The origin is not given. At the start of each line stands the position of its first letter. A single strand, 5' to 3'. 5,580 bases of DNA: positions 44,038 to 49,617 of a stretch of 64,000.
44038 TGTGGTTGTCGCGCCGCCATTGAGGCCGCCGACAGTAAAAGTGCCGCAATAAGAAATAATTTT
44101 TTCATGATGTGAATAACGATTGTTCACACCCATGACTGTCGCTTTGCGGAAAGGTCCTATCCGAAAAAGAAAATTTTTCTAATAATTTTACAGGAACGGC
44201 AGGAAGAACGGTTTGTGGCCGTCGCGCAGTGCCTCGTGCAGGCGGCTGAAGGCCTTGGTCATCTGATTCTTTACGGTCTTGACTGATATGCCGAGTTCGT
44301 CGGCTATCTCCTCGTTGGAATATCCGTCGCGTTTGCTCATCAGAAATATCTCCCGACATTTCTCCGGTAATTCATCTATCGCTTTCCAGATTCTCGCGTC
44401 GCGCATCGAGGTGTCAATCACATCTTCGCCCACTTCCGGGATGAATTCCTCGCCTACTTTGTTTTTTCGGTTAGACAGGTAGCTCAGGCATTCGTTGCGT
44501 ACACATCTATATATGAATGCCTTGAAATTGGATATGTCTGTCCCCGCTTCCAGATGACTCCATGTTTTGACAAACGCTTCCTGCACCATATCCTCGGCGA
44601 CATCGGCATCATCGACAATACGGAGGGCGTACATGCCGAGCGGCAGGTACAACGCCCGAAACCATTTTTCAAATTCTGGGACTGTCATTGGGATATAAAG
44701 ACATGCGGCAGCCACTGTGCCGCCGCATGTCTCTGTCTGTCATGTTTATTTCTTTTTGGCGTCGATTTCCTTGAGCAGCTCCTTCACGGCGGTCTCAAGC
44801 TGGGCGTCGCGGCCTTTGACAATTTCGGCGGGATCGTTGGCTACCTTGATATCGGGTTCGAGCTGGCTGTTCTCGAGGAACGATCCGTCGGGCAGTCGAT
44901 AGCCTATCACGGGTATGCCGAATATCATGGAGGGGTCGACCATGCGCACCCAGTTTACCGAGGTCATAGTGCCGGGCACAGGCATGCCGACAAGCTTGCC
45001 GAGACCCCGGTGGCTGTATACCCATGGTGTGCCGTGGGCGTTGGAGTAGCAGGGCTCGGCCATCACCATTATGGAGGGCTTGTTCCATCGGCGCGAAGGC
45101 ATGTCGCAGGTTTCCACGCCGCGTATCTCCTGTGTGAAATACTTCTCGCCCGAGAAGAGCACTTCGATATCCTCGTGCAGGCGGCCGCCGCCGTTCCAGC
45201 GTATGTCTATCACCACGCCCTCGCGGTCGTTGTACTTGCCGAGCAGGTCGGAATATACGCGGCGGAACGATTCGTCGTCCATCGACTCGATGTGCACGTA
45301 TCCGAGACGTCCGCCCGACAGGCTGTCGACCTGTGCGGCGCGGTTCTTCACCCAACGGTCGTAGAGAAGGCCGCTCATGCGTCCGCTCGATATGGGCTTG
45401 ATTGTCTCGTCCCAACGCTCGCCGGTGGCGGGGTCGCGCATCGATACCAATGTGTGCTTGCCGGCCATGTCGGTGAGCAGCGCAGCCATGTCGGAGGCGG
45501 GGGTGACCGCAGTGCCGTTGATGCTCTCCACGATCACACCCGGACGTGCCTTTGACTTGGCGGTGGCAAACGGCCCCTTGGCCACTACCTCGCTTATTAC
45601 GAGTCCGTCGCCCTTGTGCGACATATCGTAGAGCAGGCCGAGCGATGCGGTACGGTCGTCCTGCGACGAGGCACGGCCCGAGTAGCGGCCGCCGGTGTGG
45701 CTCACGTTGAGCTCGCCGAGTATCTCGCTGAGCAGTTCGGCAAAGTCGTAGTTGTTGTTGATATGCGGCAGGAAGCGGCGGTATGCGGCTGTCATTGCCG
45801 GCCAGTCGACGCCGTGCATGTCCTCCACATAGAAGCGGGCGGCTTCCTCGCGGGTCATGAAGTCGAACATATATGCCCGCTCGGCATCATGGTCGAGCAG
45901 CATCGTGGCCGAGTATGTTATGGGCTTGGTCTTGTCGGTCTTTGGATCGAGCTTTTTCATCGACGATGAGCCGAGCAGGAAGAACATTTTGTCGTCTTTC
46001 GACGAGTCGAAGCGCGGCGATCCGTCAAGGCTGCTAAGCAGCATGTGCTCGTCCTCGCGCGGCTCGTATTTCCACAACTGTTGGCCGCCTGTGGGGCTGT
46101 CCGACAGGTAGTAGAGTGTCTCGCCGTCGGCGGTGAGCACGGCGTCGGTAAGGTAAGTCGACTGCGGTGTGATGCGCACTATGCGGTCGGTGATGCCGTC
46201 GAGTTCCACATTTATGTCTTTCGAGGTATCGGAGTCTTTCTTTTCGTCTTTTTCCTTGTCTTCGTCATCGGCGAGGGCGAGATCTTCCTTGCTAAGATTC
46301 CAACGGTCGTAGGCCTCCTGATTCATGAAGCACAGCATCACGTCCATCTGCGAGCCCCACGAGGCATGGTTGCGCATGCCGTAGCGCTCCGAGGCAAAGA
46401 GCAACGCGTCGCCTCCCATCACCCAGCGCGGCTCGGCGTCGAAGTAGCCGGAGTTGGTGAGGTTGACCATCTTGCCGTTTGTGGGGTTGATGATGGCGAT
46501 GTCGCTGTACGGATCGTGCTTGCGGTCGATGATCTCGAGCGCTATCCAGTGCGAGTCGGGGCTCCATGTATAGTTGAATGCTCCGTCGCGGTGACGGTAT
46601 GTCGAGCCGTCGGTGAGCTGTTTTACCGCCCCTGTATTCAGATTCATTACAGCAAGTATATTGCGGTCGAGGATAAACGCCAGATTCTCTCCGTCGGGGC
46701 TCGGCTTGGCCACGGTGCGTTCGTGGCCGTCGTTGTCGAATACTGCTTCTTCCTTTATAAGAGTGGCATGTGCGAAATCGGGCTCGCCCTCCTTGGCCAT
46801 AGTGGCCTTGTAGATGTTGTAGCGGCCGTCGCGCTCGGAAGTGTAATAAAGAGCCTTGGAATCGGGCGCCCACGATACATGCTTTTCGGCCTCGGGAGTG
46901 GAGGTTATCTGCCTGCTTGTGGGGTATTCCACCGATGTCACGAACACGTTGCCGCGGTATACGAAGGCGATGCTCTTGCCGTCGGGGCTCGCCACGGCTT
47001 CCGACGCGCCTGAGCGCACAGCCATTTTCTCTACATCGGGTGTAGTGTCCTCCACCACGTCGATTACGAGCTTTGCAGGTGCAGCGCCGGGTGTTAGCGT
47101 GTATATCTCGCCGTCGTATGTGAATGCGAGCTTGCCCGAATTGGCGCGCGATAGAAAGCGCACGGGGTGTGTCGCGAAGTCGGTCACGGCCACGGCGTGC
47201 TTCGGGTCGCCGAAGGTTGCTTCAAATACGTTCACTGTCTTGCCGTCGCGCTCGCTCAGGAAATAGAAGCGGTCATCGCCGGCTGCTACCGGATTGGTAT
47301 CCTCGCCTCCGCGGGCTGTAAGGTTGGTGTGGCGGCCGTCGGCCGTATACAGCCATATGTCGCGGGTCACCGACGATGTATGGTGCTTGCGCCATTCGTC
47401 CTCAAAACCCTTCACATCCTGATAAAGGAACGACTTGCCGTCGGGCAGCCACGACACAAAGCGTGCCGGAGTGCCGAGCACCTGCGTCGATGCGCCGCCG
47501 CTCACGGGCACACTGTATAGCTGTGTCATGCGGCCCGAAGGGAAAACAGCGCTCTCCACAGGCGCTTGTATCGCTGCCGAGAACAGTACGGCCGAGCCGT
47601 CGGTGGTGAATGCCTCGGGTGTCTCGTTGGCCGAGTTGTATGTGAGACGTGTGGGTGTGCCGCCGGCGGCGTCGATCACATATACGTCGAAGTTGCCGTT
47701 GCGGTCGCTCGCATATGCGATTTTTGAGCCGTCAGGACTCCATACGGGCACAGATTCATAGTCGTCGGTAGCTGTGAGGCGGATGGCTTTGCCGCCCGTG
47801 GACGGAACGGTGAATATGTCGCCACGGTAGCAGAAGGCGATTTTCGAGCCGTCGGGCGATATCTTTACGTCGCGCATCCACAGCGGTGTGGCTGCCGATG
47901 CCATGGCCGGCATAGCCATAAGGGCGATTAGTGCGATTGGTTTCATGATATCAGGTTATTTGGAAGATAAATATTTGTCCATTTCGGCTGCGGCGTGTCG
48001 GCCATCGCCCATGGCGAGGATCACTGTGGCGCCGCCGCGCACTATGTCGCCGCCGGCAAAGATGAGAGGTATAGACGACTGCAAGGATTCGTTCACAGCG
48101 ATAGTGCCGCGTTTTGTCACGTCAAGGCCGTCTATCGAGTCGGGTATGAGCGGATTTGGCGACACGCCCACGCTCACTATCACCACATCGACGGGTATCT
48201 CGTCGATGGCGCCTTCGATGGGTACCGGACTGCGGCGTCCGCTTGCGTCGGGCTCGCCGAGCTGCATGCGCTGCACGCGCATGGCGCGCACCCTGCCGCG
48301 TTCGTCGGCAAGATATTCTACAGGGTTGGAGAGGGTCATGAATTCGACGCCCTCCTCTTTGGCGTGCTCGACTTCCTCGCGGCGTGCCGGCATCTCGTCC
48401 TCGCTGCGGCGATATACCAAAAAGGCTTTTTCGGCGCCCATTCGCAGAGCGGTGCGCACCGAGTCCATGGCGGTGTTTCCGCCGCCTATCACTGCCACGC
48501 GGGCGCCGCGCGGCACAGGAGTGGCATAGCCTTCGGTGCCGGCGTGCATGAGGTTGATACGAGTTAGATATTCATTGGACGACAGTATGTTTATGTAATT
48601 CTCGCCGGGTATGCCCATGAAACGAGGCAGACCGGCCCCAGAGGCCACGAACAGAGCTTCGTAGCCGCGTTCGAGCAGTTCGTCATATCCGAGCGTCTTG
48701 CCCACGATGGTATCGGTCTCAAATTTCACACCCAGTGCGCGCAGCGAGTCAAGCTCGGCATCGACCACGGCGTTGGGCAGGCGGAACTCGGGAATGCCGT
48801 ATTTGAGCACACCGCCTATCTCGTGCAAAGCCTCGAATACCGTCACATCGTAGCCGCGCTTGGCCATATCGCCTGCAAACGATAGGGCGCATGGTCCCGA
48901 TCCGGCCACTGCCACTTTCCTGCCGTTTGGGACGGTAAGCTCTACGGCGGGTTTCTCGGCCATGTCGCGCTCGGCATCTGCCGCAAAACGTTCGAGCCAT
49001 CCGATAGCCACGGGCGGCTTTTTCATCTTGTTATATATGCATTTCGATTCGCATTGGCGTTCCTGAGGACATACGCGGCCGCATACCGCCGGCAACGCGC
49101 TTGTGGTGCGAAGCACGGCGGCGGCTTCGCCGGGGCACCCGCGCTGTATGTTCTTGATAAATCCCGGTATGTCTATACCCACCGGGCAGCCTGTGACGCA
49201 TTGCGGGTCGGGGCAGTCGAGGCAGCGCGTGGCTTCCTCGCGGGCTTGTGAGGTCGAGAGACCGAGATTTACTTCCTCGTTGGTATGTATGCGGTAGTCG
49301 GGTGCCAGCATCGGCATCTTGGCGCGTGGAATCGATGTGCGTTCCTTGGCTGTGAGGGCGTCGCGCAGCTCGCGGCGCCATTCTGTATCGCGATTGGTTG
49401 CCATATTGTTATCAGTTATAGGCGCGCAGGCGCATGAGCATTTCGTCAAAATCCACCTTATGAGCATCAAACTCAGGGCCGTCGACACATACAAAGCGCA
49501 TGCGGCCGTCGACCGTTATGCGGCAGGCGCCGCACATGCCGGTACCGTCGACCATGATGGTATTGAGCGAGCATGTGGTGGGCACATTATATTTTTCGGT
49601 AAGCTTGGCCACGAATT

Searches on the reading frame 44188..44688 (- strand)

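Call 66: search_protein_families(library=pfam, proteins=[window:44188-44688:-], max_evalue=0.00001)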
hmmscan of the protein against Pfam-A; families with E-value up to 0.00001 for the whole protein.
window:44188-44688:- (166 aa): 4 families
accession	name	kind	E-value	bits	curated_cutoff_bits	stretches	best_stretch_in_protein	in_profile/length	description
PF08281.18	Sigma70_r4_2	-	1.6e-17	63.3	25.7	1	99-150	3-54/54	Sigma-70, region 4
PF04542.20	Sigma70_r2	-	3.3e-12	46.5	24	1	20-75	12-69/71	Sigma-70 region 2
PF04545.22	Sigma70_r4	-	5.4e-10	39.1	24.1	1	103-150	1-48/50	Sigma-70, region 4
PF00196.25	GerE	-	2.2e-06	27.6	23.5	1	121-150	16-45/57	Bacterial regulatory proteins, luxR family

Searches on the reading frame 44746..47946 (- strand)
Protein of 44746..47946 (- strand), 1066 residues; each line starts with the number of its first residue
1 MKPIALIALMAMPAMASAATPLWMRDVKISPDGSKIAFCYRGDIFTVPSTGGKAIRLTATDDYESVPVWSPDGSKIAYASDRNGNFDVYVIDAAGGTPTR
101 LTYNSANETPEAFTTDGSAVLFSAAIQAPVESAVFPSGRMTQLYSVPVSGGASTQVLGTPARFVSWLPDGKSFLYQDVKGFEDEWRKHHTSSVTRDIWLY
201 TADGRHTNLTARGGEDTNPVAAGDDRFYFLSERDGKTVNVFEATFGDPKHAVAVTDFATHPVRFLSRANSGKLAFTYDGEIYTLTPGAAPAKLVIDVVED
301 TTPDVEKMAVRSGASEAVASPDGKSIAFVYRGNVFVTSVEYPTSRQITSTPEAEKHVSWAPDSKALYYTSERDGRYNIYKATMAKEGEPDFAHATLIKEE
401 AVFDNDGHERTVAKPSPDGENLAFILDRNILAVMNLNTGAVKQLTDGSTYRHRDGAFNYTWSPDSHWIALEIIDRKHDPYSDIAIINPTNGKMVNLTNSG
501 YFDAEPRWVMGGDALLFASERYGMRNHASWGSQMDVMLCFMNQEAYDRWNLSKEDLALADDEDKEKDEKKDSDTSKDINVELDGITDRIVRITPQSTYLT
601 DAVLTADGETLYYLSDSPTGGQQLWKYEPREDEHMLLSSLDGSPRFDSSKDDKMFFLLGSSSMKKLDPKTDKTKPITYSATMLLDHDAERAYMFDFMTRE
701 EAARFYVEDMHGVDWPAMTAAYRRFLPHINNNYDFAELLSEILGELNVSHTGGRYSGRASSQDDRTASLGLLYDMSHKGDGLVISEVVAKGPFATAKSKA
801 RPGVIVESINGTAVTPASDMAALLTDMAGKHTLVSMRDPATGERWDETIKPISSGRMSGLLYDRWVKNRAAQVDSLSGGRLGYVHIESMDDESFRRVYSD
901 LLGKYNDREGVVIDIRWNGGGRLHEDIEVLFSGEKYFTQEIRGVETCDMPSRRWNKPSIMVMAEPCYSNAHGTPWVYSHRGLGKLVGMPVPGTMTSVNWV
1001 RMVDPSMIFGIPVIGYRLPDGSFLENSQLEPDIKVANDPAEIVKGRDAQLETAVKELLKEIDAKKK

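Call 66: search_protein_families(library=pfam, proteins=[window:44746-47946:-], max_evalue=0.00001)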
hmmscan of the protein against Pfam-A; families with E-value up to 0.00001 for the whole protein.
window:44746-47946:- (1066 aa): 5 families
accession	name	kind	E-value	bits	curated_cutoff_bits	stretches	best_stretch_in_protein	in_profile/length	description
PF07676.18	PD40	-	1.7e-37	127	20.9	2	56-90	3-38/38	WD40-like Beta Propeller Repeat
PF03572.23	Peptidase_S41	-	1.4e-20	74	24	1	880-1035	1-165/165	Peptidase family S41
PF14684.11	Tricorn_C1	-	1.9e-20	72.9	24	1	687-744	2-59/59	Tricorn protease C1 domain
PF00930.27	DPPIV_N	-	4.1e-17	62.4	22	0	306-370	36-119/354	Dipeptidyl peptidase IV (DPP IV) N-terminal region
PF25174.1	Beta-prop_THOC3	-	1.7e-06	27.7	305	0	59-139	86-162/272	THOC3 beta-propeller domain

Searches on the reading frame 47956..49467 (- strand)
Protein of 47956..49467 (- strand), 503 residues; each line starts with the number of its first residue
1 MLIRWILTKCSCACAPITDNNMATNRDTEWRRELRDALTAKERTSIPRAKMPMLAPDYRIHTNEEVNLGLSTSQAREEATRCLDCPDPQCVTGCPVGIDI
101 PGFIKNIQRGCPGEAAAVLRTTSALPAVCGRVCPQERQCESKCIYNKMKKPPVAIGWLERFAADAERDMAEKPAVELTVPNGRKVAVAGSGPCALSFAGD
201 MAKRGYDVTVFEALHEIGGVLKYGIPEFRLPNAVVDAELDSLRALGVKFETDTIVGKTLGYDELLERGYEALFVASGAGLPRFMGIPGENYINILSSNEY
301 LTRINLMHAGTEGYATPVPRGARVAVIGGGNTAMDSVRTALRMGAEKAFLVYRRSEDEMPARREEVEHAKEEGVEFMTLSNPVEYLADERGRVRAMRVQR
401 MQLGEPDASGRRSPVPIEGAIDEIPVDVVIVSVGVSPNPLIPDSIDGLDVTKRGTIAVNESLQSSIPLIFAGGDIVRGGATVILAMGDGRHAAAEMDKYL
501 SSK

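Call 66: search_protein_families(library=pfam, proteins=[window:47956-49467:-], max_evalue=0.00001)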
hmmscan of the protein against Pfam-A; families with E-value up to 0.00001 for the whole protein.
window:47956-49467:- (503 aa): 3 families
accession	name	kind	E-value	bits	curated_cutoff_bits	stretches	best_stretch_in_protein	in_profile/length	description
PF14691.11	Fer4_20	-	1.1e-38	131.9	25.8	1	60-169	2-111/113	Dihydroprymidine dehydrogenase domain II, 4Fe-4S cluster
PF07992.20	Pyr_redox_2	-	8.6e-34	117.7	26.1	1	184-489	2-291/291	Pyridine nucleotide-disulphide oxidoreductase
PF00070.33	Pyr_redox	-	1.7e-12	48.1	22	0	323-399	1-80/82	Pyridine nucleotide-disulphide oxidoreductase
